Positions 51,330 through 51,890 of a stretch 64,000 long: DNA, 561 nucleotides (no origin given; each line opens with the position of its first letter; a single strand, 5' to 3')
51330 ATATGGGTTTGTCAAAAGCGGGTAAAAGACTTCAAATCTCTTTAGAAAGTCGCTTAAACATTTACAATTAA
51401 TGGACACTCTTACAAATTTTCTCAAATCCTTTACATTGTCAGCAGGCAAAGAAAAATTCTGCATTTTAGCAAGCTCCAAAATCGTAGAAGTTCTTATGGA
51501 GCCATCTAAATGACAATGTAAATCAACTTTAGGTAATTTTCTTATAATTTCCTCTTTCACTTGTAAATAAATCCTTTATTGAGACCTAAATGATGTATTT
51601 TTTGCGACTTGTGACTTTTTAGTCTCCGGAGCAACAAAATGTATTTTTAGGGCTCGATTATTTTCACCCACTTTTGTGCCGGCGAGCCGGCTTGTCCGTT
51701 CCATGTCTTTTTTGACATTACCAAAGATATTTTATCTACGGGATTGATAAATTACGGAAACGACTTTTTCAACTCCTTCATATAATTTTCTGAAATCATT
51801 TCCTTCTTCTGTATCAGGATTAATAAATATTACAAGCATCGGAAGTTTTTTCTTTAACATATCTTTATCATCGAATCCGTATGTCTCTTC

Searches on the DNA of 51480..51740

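Call 57: search_rna_families(source=window, start=51480, end=51740, threshold=evalue, max_evalue=1)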
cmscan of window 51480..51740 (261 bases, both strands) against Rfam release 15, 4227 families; matches with E-value up to 1: 0.
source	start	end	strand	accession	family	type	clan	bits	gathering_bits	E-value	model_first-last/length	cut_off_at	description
